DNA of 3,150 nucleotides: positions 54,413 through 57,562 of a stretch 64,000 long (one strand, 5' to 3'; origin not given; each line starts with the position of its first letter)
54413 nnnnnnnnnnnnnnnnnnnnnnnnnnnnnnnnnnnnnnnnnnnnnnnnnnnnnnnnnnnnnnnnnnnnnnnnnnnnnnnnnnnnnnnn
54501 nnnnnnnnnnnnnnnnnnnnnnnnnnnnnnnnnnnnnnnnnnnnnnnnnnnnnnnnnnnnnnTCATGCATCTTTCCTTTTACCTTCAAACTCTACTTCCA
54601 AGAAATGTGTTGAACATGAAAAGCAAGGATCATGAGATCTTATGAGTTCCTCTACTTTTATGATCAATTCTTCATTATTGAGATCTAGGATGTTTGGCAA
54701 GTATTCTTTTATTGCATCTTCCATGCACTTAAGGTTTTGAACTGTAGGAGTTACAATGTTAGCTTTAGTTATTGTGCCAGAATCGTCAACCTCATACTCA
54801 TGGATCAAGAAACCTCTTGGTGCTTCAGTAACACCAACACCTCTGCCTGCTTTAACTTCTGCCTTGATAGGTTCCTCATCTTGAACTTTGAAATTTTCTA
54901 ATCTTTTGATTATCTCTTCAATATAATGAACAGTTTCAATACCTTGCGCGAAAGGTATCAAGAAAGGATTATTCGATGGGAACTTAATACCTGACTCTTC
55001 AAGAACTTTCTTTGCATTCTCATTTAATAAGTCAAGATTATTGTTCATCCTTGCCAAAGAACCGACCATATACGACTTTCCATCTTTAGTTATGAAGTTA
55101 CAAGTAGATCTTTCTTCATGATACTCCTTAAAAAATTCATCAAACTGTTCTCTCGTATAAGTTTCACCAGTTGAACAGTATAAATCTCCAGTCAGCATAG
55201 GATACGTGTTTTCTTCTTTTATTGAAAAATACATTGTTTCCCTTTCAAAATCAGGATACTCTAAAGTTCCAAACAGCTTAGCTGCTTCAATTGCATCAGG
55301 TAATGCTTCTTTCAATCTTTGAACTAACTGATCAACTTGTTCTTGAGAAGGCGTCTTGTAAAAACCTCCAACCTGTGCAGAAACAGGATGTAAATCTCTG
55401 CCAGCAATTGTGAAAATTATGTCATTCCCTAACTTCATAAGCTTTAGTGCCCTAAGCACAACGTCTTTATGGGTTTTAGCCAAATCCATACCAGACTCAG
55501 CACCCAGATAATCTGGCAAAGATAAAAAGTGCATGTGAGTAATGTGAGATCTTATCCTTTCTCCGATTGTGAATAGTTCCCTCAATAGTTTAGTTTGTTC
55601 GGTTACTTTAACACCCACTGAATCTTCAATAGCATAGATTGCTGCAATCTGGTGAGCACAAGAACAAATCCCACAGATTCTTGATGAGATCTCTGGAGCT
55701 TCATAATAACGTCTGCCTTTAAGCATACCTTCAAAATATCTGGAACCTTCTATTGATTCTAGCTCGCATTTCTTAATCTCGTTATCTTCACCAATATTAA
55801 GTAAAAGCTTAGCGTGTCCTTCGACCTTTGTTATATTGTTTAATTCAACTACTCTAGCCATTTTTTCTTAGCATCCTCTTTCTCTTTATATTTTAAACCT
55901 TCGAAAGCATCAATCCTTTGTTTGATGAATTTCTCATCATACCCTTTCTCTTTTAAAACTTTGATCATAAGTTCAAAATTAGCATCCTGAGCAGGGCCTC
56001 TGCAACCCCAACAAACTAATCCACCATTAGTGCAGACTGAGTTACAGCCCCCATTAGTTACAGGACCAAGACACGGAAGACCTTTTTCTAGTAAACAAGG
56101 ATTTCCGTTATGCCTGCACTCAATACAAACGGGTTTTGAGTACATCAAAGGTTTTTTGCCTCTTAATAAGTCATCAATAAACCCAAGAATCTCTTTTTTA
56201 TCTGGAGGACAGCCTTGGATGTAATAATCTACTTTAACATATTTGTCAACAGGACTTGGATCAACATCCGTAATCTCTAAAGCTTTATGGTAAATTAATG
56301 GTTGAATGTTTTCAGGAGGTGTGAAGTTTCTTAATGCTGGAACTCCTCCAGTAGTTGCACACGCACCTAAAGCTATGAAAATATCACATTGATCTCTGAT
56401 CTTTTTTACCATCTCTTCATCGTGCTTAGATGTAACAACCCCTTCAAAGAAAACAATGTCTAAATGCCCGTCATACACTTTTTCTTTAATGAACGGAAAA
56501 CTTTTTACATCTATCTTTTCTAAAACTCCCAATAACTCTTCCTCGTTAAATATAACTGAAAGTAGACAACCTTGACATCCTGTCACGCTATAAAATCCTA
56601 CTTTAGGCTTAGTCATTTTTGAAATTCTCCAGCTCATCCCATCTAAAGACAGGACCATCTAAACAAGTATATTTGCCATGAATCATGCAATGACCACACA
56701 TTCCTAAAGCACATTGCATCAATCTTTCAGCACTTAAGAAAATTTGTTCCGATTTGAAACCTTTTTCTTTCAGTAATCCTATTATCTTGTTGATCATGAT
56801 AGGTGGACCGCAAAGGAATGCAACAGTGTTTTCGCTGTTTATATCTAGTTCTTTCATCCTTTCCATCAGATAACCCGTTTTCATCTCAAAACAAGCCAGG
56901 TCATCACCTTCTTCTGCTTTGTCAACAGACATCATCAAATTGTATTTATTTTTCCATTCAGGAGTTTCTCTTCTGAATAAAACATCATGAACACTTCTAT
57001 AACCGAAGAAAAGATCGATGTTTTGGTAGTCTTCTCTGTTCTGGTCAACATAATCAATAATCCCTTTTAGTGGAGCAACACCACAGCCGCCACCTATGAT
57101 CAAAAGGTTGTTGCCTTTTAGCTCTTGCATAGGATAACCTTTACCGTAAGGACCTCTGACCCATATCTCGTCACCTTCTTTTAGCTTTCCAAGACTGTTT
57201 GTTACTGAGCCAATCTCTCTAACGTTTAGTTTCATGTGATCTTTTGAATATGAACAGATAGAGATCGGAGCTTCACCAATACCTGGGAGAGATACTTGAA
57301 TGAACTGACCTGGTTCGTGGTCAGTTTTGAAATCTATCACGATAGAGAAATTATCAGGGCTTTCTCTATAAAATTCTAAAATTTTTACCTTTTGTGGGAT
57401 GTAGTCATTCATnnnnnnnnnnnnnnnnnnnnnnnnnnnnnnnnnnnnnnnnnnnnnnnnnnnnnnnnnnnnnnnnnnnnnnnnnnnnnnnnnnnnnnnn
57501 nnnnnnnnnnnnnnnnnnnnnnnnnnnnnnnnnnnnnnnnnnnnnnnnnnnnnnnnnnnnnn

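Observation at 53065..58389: Complete group 3b [NiFe] sulfhydrogenase operon (beta-gamma-delta-alpha) with embedded hypA, an SDR gene, hypC and two small membrane ORFs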

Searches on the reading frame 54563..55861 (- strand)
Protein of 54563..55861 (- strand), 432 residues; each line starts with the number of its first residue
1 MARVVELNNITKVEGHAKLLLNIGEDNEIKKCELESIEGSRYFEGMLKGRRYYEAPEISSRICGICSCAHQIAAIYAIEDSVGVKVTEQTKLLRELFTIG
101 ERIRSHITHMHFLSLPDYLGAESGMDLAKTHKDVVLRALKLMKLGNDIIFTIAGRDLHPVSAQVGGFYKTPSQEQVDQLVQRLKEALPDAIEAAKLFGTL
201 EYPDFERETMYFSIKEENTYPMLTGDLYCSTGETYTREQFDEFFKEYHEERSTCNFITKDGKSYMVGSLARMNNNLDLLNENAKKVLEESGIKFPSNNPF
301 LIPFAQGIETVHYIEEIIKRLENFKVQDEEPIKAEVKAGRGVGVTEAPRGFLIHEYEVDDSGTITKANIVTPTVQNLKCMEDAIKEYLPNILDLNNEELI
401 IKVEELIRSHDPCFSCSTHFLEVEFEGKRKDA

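Call 3: search_protein_families(library=pfam, proteins=[window:54563-55861:-], max_evalue=0.01)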
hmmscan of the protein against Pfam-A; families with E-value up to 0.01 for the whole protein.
window:54563-55861:- (432 aa): 2 families
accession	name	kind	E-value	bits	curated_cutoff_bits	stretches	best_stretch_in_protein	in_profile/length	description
PF00374.24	NiFeSe_Hases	-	5.9e-28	98.5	25.8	2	41-122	1-82/508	Nickel-dependent hydrogenase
PF00346.24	Complex1_49kDa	-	0.0051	16.4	24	0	316-387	182-250/271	Respiratory-chain NADH dehydrogenase, 49 Kd subunit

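Call 4: search_protein_families(library=ncbifam, proteins=[window:54563-55861:-], max_evalue=0.01)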
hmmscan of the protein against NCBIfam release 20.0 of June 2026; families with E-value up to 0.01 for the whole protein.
window:54563-55861:- (432 aa): 12 families
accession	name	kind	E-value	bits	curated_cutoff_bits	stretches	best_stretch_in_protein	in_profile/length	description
NF040828.1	sulfhyd_ShyA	equivalog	1.7e-78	264.4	700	1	4-422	2-414/415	NAD(P)-dependent hydrogenase/sulfhydrogenase 2 subunit alpha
NF040832.1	sulfhyd_HydA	equivalog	2.7e-78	264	880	1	7-421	7-424/426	NADPH-dependent hydrogenase/sulfhydrogenase 1 subunit alpha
TIGR03295.1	frhA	equivalog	1.4e-52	179.1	392.5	1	1-426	1-402/412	coenzyme F420 hydrogenase subunit alpha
NF041785.2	VhuA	equivalog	1.6e-49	168.6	800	2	5-195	4-200/418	F420-non-reducing hydrogenase Vhu subunit A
NF033181.1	NiFeSe_hydrog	equivalog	1.4e-41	143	600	2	6-121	5-118/507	nickel-dependent hydrogenase large subunit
NF045518.1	H2_NiFeSe_large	exception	2.5e-35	122.2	780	2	5-185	4-197/485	NiFeSe hydrogenase large subunit HysA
NF007550.0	PRK10170.1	equivalog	1.1e-22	80.2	1101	2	5-119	19-132/597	Ni/Fe-hydrogenase large subunit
NF007778.0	PRK10467.1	equivalog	5.9e-21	74.4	969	2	3-150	3-148/567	hydrogenase 2 large subunit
NF004739.1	PRK06075.1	equivalog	8.8e-09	34.6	360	1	29-385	27-361/384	NADH-quinone oxidoreductase subunit D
TIGR01962.1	NuoD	equivalog_domain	1.9e-06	27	459.35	1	17-193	18-180/386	NADH dehydrogenase (quinone) subunit D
NF041786.2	VhuU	equivalog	0.00017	21.3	70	1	404-427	12-35/45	F420-non-reducing hydrogenase selenoprotein subunit VhuU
NF040602.1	F420_dehyd_FpoD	exception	0.0041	16.2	600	1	29-110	34-115/372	F420H2 dehydrogenase subunit FpoD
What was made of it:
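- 54563..55861 (-): hydA, [NiFe] large subunit (432 aa). L1 motif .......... at 61-70, L2 motif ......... at 411-419, then a 13-aa C-terminal tail. NCBIfam ShyA/HydA 264 bits against FrhA 179 and VhuA 169 (call 4).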

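Call 7: find_homologous_proteins(query=window:54563-55861:-)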
Query window:54563-55861:- (432 aa): 6075 proteins with E <= 0.001 among 8000 candidates; the best 120 are listed.
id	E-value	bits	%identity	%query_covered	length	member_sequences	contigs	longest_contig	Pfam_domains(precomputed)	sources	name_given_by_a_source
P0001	1.4e-288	975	100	100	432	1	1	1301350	PF00374.25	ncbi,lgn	-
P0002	4.6e-217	739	75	100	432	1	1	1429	PF00374.25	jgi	jgi:sulfhydrogenase subunit alpha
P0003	1.3e-199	682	68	99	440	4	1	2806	PF00374.25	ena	-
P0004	3.5e-191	654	64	100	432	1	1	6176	PF00374.25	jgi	-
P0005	3.5e-189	647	64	100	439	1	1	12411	PF00374.25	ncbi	-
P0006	3.4e-186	638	64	100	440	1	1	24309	PF00374.25,PF27537.1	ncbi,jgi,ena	-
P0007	6.9e-186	637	64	99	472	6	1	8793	PF00374.25,PF27537.1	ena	-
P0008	6.6e-179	614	62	99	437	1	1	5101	PF00374.25,PF27537.1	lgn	-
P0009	2.5e-178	612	63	100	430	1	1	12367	PF00374.25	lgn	-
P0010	1.1e-159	550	56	99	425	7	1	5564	PF00374.25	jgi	jgi:coenzyme F420-reducing hydrogenase alpha subunit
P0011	6.1e-158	544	57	99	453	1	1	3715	PF00374.25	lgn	-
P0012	1.5e-157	543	57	99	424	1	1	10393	PF00374.25,PF27537.1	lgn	-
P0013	1.0e-154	534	56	99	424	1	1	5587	PF00374.25,PF27537.1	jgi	jgi:sulfhydrogenase subunit alpha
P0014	4.2e-154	532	54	99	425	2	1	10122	PF00374.25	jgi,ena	-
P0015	6.8e-154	531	54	99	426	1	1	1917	PF00374.25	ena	-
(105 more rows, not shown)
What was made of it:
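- Some database entries for relatives are labelled 'coenzyme F420-reducing hydrogenase alpha' (call 7).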

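Call 9: search_solved_structures(query=window:54563-55861:-, max_evalue=1e-10)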
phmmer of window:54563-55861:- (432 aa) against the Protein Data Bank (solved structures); distinct sequences matched with E-value up to 1e-10: 65 (the best 60 are shown).
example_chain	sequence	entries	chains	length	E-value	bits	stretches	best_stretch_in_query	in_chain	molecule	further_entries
9nez_D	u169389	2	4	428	3.7e-73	250.3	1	6-421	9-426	Sulfhydrogenase 1 subunit alpha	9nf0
9e15_B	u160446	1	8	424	1.7e-72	248.2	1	6-419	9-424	Sulfhydrogenase 1 subunit alpha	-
9e1j_B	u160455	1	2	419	1.8e-72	248.1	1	6-419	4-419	Sulfhydrogenase 1 subunit alpha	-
5yxy_A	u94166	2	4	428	2.4e-71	244.3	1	6-420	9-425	Cytosolic NiFe-hydrogenase, alpha subunit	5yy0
5odc_F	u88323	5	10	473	2.6e-56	194.8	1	7-424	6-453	Methyl-viologen reducing hydrogenase subunit A | Methyl-viologen reducing hydrogenase, subunit A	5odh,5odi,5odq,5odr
9sw2_F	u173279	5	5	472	1.2e-45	159.7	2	7-205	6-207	F420-non-reducing hydrogenase subunit A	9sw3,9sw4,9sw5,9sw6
7t2r_D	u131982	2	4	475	1.3e-45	159.6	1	5-420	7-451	NiFe hydrogenase large subunit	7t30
9sfi_g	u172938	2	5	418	5.8e-42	147.6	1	6-386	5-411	Coenzyme F420-reducing hydrogenase, alpha subunit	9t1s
5xf9_D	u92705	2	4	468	5e-40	141.2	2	3-187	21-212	NAD-reducing hydrogenase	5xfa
9r51_A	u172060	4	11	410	2.3e-31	112.7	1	1-428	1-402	F420-reducing [NiFe]-hydrogenase from Methanothermococcus thermolithotrophicus subunit alp | F420-reducing [NiFe]-hydrogenase from Methanothermococcus thermolit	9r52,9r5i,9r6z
3zfs_A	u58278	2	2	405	2.1e-29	106.2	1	7-428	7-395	F420-REDUCING HYDROGENASE, SUBUNIT ALPHA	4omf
5jsu_B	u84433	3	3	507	1.5e-28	103.4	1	5-186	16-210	Periplasmic [NiFeSe] hydrogenase, large subunit, selenocysteine-containing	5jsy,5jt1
6qgt_A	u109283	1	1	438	4.6e-28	101.8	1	1-187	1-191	F420-reducing hydrogenase, subunit alpha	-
6qgr_A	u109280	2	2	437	1.3e-27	100.3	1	3-187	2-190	Coenzyme F420 hydrogenase subunit alpha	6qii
4ci0_A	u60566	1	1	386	1.4e-27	100.2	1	7-419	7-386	F420-REDUCING HYDROGENASE, SUBUNIT ALPHA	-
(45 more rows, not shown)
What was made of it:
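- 54563..55861 (-): PDB: P. furiosus SHI alpha (9nez) 250 bits and T. kodakarensis 5yxy 244, against MvhA 195 (call 9).
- On Group 3b [NiFe] hydrogenase (sulfhydrogenase type): PDB SHI 250 bits and Hyh 244, against MvhA 195, FrhA 148 and HoxH 141 (call 9).
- HydA scores 250 bits to P. furiosus SHI alpha and 244 to T. kodakarensis Hyh alpha, against 195 for MvhA and 141 for HoxH (call 9). HydA also matches the FrhA, VhuA/MvhA and HoxH models and structures significantly (calls 4, 9). The 3b references score 55-110 bits higher (calls 4, 9).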

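Call 10: find_related_loci(query=A1, collection=genome_contigs, flank=10000)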
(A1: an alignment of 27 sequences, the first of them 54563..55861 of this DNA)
Query A1 (432 aa) in genome_contigs; peptide patterns used: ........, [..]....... (x = any residue, [..] = any of these).
599 stretches matched a pattern (row limit reached: there are more); 535 encode a relative of the query (tblastn E <= 1e-3); the best 80 are kept; 80 distinct loci.
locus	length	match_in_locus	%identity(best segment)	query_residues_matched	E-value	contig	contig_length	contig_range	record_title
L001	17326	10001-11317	64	1-431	0e+0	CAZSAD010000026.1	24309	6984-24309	MAG TPA_asm: uncultured Methanosarcinales archaeon isolate SRP062349_co5_133 genome assembly, contig: NODE_580_length_24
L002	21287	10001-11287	54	1-428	2e-160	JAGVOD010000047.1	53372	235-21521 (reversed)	MAG: archaeon isolate DeMMO3_27 c_000000023833, whole genome shotgun sequence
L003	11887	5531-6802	56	1-426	2e-160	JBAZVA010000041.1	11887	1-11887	MAG: Candidatus Woesearchaeota archaeon isolate SO_2017_GW1_241 NODE_20083_length_11887_cov_1.046003_OW334_2017, whole g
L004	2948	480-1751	52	1-426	4e-165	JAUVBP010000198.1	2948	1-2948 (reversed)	MAG: Candidatus Woesearchaeota archaeon isolate CSMAG_248 CSMAG_248_k127_4027778_length_2948_cov_8.0000, whole genome sh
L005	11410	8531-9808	52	1-428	2e-156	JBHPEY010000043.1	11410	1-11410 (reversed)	Nanoarchaeota archaeon isolate SAG AM-311-I03 NODE_43_length_11410_cov_16.697666, whole genome shotgun sequence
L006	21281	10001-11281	54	1-426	7e-156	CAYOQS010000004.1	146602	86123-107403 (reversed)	MAG TPA_asm: uncultured Methanosarcinales archaeon isolate SRP332253_co2_156 genome assembly, contig: NODE_56_length_146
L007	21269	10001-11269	52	1-425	1e-155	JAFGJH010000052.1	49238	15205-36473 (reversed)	MAG: Candidatus Woesearchaeota archaeon isolate Zod_Metabat.265 k87_13655544, whole genome shotgun sequence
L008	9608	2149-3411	53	4-426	7e-155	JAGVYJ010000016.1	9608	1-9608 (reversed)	Candidatus Woesearchaeota archaeon isolate RIFCSPHIGHO2_01_FULL_49_8 rifcsphigho2_01_scaffold_19614, whole genome shotgu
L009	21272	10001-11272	52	1-426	1e-154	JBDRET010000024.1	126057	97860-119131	MAG: Candidatus Woesearchaeota archaeon isolate MEGAHIT-group-1.33 k141_2028610, whole genome shotgun sequence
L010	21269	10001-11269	55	1-425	3e-154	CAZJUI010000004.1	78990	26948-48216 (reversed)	MAG TPA_asm: Candidatus Woesearchaeota archaeon isolate binchicken_co38_527 genome assembly, contig: NODE_794_length_789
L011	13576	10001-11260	52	4-425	8e-154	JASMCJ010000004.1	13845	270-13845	MAG: Candidatus Woesearchaeota archaeon isolate ETNP3_MAG_14 c_000000116245, whole genome shotgun sequence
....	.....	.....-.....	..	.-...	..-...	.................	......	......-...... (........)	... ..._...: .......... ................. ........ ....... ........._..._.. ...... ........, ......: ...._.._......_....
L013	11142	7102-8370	51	1-425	2e-151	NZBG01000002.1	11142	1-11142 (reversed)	MAG: Candidatus Woesearchaeota archaeon isolate ARS1419 34109, whole genome shotgun sequence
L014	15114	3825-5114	52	1-430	9e-151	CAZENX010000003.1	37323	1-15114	MAG TPA_asm: uncultured Methanosarcinales archaeon isolate binchicken_co178_239 genome assembly, contig: NODE_1708_lengt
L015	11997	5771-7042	54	1-426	1e-149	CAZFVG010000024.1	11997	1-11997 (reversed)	MAG TPA_asm: uncultured Methanosarcinales archaeon isolate binchicken_co54_27 genome assembly, contig: NODE_9604_length_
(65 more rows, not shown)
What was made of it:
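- The top homologues are Woesearchaeota/Nanoarchaeota (calls 7, 10).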

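Call 13: find_encoding_contigs(protein=P0001, flank=10000, max_places=3)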
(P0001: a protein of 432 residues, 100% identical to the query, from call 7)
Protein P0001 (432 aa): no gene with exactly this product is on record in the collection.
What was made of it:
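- Tried and rejected: The exact-sequence look-up of the window's HydA found no gene on record, so the rest of the 1.3-Mb source contig could not be inspected for hypDEF (call 13).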

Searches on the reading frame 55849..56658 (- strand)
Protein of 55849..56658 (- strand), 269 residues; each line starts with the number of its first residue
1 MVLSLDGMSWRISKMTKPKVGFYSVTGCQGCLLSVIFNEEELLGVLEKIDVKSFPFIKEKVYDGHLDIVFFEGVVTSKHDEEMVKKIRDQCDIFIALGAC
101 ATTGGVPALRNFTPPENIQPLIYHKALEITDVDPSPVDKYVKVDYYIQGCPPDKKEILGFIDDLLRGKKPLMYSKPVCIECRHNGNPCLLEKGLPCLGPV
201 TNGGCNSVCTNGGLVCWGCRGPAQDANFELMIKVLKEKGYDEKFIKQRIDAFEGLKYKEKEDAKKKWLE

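Call 3: search_protein_families(library=pfam, proteins=[window:55849-56658:-], max_evalue=0.01)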
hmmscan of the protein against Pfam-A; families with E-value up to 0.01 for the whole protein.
window:55849-56658:- (269 aa): 1 family
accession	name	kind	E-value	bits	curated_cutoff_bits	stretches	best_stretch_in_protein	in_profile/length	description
PF01058.29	Oxidored_q6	-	2e-24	86.2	27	1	28-162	1-126/128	NADH ubiquinone oxidoreductase, 20 Kd subunit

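Call 4: search_protein_families(library=ncbifam, proteins=[window:55849-56658:-], max_evalue=0.01)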
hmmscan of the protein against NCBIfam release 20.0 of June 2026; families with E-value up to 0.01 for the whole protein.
window:55849-56658:- (269 aa): 11 families
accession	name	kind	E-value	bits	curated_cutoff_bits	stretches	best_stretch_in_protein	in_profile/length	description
NF040831.1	sulfhyd_ShyD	equivalog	2.2e-55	187.9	460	1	19-252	2-237/240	NAD(P)-dependent hydrogenase/sulfhydrogenase 2 subunit delta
NF040836.1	sulfhyd_HydD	equivalog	3.3e-55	187.1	500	1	17-261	5-253/261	NADPH-dependent hydrogenase/sulfhydrogenase 1 subunit delta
NF045875.1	F420_non_VhuG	exception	4.7e-33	114.7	450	2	17-183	4-182/286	F420-non-reducing hydrogenase subunit VhuG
TIGR03294.1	FrhG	equivalog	9.7e-17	61.4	245.5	1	18-177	2-151/228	coenzyme F420 hydrogenase subunit gamma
NF011390.0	PRK14815.1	equivalog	1.3e-06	27.8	281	0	137-159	126-148/183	NADH dehydrogenase subunit B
TIGR01957.1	nuoB_fam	subfamily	2.4e-06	27.5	142.7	0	48-106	40-100/145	NADH-quinone oxidoreductase subunit B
NF005012.1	PRK06411.1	subfamily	2.9e-06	26.9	116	1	137-159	127-149/166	NADH-quinone oxidoreductase subunit NuoB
NF011391.0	PRK14816.1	equivalog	0.0001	22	283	0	137-157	146-166/196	NADH-quinone oxidoreductase subunit B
NF011394.0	PRK14819.1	equivalog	0.00033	20.3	312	0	137-157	125-145/264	NADH-quinone oxidoreductase subunit B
NF011395.0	PRK14820.1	equivalog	0.001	18.8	263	0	137-159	126-148/180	NADH-quinone oxidoreductase subunit B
NF011389.0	PRK14814.1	equivalog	0.0023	17.7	285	0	137-160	126-149/186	NADH dehydrogenase subunit B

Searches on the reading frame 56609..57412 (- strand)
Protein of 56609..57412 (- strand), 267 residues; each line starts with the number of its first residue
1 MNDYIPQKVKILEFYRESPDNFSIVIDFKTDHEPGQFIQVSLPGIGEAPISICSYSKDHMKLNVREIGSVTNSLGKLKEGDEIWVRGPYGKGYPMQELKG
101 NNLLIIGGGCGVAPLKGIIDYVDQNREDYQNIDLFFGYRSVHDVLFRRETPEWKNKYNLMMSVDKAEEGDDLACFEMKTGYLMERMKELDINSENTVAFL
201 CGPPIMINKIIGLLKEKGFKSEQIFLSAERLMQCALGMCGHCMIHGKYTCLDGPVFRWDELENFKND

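Call 3: search_protein_families(library=pfam, proteins=[window:56609-57412:-], max_evalue=0.01)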
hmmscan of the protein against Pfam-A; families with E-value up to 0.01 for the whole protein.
window:56609-57412:- (267 aa): 2 families
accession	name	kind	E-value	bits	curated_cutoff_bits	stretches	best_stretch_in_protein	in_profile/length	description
PF00175.26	NAD_binding_1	-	2.1e-15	57.8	22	1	106-209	2-106/109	Oxidoreductase NAD-binding domain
PF10418.14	DHODB_Fe-S_bind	-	1.3e-10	41.2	23.9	1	229-261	1-40/41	Iron-sulfur cluster binding domain of dihydroorotate dehydrogenase B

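Call 4: search_protein_families(library=ncbifam, proteins=[window:56609-57412:-], max_evalue=0.01)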
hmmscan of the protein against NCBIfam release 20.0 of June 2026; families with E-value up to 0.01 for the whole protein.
window:56609-57412:- (267 aa): 26 families (the best 25 are shown)
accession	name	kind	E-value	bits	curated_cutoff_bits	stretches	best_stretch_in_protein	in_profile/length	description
TIGR02911.1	sulfite_red_B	equivalog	7.1e-77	258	288.6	1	2-260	1-255/261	anaerobic sulfite reductase subunit AsrB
NF006220.0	PRK08345.1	subfamily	3.5e-62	210.3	395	1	4-258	8-284/294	cytochrome-c3 hydrogenase subunit gamma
NF000796.0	PRK00054.1-1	equivalog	6.3e-51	173.1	224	1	6-263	3-237/254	dihydroorotate dehydrogenase electron transfer subunit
NF040830.1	sulfhyd_ShyC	equivalog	5.7e-49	166.8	600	1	26-261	33-282/288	NAD(P)-dependent hydrogenase/sulfhydrogenase 2 subunit gamma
NF040835.1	sulfhyd_HydG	equivalog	9.1e-49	166.3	650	1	29-258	47-281/292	NADPH-dependent hydrogenase/sulfhydrogenase 1 subunit gamma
NF000798.0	PRK00054.1-3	equivalog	8.9e-32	110.7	219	1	8-261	7-242/244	dihydroorotate dehydrogenase electron transfer subunit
NF000799.0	PRK00054.1-4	equivalog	4.4e-23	81.6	314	1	32-260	33-255/258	dihydroorotate dehydrogenase electron transfer subunit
NF004862.0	PRK06222.1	subfamily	2e-22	80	220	1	31-257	27-244/281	sulfide/dihydroorotate dehydrogenase-like FAD/NAD-binding protein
NF009414.0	PRK12778.1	equivalog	1.3e-19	70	1103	1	30-260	26-247/752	bifunctional dihydroorotate dehydrogenase B NAD binding subunit/NADPH-dependent glutamate synthase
NF040810.1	BenC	equivalog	4.6e-19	68.8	430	1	21-225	119-326/333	benzoate 1,2-dioxygenase electron transfer component BenC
NF000797.0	PRK00054.1-2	equivalog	1.4e-18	67.1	270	1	10-257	18-261/267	dihydroorotate dehydrogenase electron transfer subunit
TIGR01941.1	nqrF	equivalog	7.2e-17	61.4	295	1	67-226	239-400/405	NADH:ubiquinone reductase (Na(+)-transporting) subunit F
NF045803.1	MethMoxFADbindMmoC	equivalog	8.3e-16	57.7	500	1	29-226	137-337/343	aromatic/alkene monooxygenase hydroxylase FAD-binding subunit MmoC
NF007964.0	PRK10684.1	equivalog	5.1e-14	52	383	1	4-225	7-233/333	NADH oxidoreductase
NF004470.0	PRK05802.1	equivalog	6.6e-14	51.6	313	1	33-246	97-305/330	sulfide/dihydroorotate dehydrogenase-like FAD/NAD-binding protein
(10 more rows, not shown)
